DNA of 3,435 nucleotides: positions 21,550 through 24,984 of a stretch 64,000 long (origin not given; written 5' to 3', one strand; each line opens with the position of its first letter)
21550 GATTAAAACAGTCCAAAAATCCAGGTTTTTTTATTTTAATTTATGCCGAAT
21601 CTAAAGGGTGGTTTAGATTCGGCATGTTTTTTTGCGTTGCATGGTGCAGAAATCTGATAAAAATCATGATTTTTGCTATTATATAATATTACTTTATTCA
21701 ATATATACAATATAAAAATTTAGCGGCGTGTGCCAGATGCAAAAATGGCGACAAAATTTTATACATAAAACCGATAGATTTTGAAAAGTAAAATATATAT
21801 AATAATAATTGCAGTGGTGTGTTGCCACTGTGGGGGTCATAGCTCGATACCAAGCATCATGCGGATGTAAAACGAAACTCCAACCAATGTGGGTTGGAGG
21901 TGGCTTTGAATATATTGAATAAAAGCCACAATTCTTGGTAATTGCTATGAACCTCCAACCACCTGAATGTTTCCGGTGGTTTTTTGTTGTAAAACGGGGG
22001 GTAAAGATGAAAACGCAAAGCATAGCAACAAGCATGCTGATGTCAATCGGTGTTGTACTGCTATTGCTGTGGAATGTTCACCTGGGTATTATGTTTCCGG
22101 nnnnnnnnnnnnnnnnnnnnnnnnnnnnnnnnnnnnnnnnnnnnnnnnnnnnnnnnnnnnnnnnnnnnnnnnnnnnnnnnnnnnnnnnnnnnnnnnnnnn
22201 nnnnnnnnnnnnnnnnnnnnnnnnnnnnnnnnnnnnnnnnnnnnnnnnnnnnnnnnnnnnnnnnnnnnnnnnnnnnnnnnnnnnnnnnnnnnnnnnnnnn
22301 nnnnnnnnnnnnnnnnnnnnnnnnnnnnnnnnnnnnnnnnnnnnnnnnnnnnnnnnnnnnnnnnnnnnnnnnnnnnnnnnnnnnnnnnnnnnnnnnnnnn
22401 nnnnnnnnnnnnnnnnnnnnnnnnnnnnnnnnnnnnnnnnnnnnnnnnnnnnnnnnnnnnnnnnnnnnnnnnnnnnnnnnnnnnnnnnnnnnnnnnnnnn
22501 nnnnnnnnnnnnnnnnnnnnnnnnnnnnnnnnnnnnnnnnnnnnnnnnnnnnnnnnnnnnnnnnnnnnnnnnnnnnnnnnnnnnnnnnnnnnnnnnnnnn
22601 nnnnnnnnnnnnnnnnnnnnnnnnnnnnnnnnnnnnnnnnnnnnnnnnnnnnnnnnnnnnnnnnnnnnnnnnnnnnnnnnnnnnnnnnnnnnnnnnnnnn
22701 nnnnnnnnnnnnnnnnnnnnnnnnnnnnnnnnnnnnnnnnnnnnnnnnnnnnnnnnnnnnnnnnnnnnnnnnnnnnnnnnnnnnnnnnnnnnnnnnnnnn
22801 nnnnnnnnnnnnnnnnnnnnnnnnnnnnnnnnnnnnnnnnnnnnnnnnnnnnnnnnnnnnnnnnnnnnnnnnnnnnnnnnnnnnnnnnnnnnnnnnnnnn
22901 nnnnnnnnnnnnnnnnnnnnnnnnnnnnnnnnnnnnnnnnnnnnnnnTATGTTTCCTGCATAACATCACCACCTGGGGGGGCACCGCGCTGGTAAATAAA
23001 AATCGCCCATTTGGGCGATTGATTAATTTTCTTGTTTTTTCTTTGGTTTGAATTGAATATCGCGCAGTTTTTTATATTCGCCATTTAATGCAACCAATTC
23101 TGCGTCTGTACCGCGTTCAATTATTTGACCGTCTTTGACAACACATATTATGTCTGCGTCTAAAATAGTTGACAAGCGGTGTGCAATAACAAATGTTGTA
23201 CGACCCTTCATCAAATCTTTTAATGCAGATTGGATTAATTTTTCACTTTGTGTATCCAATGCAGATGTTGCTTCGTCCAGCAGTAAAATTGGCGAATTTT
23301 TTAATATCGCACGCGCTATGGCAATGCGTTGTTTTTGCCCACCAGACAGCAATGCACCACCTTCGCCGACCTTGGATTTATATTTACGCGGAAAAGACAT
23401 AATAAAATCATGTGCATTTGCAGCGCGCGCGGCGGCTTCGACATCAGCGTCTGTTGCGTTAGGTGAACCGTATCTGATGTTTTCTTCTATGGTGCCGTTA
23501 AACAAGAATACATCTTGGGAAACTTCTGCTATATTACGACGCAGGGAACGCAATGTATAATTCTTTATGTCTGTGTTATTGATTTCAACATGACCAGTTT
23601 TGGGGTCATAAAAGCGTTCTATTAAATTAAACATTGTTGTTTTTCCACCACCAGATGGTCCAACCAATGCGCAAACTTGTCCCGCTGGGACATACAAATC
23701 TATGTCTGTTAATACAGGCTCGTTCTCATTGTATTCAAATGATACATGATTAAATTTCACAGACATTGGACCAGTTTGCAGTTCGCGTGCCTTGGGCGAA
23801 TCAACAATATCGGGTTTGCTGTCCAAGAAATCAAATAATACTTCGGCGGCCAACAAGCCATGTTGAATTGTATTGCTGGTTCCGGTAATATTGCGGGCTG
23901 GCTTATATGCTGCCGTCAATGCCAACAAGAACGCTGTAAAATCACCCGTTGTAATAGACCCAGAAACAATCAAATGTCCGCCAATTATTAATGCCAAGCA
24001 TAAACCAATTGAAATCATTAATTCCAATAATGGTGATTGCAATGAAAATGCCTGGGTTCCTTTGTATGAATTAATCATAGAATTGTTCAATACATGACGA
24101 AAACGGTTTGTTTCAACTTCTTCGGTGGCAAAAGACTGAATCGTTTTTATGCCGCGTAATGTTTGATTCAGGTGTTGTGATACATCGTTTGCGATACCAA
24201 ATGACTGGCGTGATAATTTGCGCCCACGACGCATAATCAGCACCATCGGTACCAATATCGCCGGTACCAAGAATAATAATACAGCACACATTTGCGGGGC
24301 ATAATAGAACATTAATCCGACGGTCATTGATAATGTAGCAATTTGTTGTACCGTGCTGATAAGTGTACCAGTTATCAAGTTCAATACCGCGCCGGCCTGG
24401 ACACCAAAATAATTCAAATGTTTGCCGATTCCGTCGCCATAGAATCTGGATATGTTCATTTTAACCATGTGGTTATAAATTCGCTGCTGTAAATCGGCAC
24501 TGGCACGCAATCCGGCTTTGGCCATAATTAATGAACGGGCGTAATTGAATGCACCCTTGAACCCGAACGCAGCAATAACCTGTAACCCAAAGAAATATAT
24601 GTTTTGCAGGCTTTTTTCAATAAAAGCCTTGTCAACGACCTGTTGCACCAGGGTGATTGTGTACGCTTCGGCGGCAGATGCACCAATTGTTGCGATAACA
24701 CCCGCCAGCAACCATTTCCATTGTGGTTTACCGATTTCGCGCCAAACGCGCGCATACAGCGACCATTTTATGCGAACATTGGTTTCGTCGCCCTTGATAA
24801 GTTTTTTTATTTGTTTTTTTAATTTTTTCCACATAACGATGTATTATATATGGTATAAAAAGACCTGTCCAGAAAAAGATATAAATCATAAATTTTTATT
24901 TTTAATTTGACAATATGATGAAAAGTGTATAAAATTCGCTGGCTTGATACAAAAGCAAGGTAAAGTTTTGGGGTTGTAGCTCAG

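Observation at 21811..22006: Unnamed ~180-nt structured RNA (leader or sRNA) present in three copies, with covarying stems and terminator/antiterminator alternatives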

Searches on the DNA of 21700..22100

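Call 6: search_rna_families(source=window, start=21700, end=22100, threshold=evalue, max_evalue=10, show_alignments=3)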
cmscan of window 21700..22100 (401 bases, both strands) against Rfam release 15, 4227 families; matches with E-value up to 10: 4.
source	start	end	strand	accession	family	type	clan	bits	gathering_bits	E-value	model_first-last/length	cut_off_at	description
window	21732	21818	+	RF00351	snoR20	Gene; snRNA; snoRNA; CD-box;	-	19.6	43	3.9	1-90/90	no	Small nucleolar RNA R20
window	21740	21782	+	RF01603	snoR29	Gene; snRNA; snoRNA; CD-box;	-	19.1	50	6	1-84/84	no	small nucleolar RNA snoR29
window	21856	21915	+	RF01438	S_pombe_snR35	Gene; snRNA; snoRNA; HACA-box;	CL00028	12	35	3.5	1-172/172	no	small nucleolar RNA snR35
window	21874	21935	+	RF01477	rli43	Gene; sRNA;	-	11.2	100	2.5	1-255/255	no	Listeria sRNA rli43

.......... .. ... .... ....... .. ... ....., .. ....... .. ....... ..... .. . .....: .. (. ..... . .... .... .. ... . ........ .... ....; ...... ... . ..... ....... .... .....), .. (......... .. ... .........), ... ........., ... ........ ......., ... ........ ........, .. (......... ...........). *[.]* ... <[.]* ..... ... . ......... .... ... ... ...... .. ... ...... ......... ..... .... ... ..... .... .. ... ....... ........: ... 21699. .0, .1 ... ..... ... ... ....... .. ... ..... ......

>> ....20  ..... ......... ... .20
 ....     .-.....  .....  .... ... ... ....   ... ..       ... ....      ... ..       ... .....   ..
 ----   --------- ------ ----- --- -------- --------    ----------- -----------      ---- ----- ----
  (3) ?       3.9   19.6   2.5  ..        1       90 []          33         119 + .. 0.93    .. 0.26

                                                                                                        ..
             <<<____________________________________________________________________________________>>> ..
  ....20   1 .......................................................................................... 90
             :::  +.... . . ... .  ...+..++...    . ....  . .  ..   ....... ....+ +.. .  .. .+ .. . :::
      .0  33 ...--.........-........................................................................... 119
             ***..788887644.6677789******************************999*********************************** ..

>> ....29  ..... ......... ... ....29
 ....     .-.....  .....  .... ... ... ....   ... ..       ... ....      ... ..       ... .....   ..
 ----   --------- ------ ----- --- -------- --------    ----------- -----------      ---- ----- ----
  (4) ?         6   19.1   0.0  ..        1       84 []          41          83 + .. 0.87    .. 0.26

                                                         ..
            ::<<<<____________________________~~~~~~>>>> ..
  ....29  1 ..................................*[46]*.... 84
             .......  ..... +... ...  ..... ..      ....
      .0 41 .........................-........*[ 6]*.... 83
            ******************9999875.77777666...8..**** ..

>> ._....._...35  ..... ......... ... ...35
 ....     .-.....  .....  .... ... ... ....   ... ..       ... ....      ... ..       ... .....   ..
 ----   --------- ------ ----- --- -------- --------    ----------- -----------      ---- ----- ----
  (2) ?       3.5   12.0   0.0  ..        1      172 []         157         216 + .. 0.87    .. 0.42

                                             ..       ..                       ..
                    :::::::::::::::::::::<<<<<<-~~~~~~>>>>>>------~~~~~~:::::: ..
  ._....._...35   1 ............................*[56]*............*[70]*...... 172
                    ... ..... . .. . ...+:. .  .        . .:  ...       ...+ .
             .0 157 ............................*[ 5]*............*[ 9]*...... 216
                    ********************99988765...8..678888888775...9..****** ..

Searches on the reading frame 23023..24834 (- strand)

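Call 19: search_protein_families(library=pfam, proteins=[window:23023-24834:-])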
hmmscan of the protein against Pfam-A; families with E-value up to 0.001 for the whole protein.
window:23023-24834:- (603 aa): 3 families
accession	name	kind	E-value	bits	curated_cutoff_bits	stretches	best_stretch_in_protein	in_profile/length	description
PF00664.28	ABC_membrane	-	5.3e-41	141.5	28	1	43-305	2-266/274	ABC transporter transmembrane region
PF00005.33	ABC_tran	-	3.2e-33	115.7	25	1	375-524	1-137/137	ABC transporter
PF02463.25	SMC_N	-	1.6e-08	34.7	40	1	245-566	123-211/220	RecF/RecN/SMC N terminal domain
